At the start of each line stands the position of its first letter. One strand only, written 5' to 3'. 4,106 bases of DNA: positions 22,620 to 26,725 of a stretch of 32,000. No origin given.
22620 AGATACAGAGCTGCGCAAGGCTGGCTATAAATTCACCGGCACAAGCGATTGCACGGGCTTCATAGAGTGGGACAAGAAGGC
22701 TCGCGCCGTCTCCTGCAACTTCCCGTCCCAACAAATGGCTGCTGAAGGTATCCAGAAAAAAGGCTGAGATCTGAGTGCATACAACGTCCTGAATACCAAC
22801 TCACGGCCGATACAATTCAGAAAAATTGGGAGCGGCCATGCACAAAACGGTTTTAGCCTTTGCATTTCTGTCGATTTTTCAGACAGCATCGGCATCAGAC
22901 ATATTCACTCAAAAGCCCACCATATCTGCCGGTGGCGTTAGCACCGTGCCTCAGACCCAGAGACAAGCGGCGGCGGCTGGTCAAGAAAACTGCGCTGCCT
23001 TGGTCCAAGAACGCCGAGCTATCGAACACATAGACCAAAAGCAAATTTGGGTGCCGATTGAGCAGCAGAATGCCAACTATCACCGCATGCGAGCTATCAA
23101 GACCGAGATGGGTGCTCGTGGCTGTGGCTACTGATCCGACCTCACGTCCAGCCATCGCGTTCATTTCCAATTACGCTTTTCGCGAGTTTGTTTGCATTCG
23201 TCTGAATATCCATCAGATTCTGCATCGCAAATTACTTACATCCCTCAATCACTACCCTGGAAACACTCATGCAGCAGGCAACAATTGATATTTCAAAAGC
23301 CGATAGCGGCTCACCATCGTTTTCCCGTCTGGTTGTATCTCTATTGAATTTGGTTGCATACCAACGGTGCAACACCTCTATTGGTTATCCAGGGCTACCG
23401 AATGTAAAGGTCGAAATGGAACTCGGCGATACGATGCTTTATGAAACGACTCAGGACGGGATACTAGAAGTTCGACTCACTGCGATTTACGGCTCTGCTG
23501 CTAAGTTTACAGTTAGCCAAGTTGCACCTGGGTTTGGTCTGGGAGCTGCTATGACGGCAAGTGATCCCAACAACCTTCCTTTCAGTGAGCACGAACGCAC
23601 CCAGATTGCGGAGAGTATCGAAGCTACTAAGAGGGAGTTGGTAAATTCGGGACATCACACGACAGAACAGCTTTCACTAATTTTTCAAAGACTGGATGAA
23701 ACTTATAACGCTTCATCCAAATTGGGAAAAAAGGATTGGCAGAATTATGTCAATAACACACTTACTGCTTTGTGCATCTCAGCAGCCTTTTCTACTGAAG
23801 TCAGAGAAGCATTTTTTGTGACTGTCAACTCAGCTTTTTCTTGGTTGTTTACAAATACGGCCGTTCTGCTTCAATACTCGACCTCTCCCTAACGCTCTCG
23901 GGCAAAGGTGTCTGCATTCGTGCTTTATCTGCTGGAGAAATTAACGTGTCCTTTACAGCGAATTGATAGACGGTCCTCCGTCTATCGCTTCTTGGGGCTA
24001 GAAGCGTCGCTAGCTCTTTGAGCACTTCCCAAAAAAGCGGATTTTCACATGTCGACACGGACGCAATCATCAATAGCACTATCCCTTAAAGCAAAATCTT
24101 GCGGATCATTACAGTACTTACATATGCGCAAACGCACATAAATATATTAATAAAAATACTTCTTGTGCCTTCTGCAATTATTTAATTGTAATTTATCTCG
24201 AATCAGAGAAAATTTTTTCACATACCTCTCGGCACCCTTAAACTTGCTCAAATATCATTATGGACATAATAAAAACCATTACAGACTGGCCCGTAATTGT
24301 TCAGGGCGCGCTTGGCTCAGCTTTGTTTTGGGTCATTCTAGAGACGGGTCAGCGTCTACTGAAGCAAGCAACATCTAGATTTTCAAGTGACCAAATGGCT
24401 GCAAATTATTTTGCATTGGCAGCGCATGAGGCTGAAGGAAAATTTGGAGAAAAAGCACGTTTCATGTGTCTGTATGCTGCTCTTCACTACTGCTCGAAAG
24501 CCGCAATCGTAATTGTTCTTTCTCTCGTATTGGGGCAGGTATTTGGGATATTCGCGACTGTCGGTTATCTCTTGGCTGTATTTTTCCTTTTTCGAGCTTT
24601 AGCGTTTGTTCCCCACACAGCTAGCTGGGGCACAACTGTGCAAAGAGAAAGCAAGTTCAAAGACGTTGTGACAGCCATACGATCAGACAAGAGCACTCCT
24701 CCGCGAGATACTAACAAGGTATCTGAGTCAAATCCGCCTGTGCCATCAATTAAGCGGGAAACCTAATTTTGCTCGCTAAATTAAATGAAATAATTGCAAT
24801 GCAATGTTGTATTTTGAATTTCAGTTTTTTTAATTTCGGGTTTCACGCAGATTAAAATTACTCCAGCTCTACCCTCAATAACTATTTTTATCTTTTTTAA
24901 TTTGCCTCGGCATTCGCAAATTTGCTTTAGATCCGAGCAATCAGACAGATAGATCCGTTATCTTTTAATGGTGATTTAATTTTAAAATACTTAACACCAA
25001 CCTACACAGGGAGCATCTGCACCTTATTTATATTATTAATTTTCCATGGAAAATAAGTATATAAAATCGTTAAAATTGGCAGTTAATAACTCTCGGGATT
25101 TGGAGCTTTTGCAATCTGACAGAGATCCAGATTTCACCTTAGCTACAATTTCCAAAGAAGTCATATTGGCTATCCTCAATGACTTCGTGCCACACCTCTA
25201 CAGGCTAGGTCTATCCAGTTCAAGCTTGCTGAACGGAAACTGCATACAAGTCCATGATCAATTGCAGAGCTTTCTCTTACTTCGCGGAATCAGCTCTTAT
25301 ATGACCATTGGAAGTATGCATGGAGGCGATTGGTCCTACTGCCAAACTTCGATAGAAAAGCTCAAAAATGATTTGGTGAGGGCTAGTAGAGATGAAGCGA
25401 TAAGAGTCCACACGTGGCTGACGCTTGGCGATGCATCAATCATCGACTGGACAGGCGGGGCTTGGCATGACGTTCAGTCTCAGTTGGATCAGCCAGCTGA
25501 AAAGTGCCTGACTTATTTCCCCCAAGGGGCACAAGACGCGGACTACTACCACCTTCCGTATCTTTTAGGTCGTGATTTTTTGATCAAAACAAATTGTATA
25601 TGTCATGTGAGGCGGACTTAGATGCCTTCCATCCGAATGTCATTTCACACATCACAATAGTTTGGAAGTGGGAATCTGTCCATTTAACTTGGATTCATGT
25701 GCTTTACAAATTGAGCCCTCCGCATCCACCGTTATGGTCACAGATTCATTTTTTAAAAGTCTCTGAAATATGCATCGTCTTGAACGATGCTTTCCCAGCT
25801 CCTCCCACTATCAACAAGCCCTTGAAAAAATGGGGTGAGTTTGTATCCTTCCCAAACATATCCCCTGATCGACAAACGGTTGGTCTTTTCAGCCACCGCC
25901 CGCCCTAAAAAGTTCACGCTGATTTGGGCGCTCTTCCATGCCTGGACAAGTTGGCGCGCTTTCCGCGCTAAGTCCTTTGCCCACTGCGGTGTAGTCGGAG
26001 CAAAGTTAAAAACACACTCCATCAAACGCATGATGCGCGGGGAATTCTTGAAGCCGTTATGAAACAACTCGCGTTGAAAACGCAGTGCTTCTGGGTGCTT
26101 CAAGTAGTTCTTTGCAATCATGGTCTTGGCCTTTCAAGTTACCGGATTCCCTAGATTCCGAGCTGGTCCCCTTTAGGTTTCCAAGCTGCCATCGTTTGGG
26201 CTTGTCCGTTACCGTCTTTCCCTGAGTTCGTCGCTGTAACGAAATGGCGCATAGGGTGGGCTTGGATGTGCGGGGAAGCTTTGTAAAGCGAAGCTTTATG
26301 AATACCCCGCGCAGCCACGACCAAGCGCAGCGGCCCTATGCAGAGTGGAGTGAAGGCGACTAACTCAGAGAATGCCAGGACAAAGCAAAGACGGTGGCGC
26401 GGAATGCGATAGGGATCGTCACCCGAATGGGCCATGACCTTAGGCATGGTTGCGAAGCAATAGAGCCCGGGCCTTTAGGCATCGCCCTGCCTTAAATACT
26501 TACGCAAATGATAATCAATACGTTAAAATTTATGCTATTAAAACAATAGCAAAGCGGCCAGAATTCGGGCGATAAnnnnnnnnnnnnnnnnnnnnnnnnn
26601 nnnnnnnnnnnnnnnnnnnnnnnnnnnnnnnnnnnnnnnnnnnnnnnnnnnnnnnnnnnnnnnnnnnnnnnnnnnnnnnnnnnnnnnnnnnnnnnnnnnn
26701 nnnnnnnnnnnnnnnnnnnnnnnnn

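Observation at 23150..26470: AT-rich block of orphan genes inside the filamentous prophage: candidate undescribed phage-borne system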

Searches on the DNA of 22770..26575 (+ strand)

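Call 10: search_dna_similar(query=window:22770-26575:+, collection=phages, mode=distant, max_rows=20)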
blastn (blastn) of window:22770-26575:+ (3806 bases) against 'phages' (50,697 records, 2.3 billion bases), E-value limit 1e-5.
No match.

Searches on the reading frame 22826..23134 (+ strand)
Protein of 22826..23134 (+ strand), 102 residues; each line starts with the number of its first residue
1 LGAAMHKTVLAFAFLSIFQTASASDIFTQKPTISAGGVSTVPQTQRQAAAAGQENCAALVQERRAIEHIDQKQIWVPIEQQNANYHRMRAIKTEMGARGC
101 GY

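Call 6: search_protein_families(library=pfam, proteins=[window:22826-23134:+], max_evalue=1)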
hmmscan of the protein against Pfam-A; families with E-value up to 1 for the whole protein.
window:22826-23134:+ (102 aa): 0 families

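Call 7: search_protein_families(library=phrogs, proteins=[window:22826-23134:+], max_evalue=1)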
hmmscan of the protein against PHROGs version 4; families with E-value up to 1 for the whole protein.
window:22826-23134:+ (102 aa): 0 families

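Call 8: search_protein_families(library=padloc, proteins=[window:22826-23134:+], max_evalue=1)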
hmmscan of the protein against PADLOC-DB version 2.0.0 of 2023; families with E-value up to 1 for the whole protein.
window:22826-23134:+ (102 aa): 0 families

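Call 52: search_protein_families(library=ncbifam, proteins=[window:22826-23134:+], max_evalue=0.1)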
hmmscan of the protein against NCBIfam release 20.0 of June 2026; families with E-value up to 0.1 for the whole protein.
window:22826-23134:+ (102 aa): 2 families
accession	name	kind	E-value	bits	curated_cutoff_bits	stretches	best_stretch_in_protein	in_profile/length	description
TIGR01589.1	A_thal_3526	domain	0.035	14.1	36.55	1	53-87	18-52/57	TIGR01589 domain-containing protein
NF008259.0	PRK11029.1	equivalog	0.035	13.1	427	1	49-93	191-232/334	protease modulator HflC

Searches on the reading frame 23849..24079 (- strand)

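Call 6: search_protein_families(library=pfam, proteins=[window:23849-24079:-], max_evalue=1)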
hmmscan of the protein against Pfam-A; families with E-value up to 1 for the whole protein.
window:23849-24079:- (76 aa): 1 family
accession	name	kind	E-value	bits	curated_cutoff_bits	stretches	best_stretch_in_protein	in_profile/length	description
PF14716.13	HHH_8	-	0.045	14.6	30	1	11-42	1-34/73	Helix-hairpin-helix domain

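Call 7: search_protein_families(library=phrogs, proteins=[window:23849-24079:-], max_evalue=1)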
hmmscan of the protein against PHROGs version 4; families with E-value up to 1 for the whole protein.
window:23849-24079:- (76 aa): 0 families

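Call 8: search_protein_families(library=padloc, proteins=[window:23849-24079:-], max_evalue=1)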
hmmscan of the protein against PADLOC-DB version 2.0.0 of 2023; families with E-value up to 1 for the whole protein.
window:23849-24079:- (76 aa): 0 families
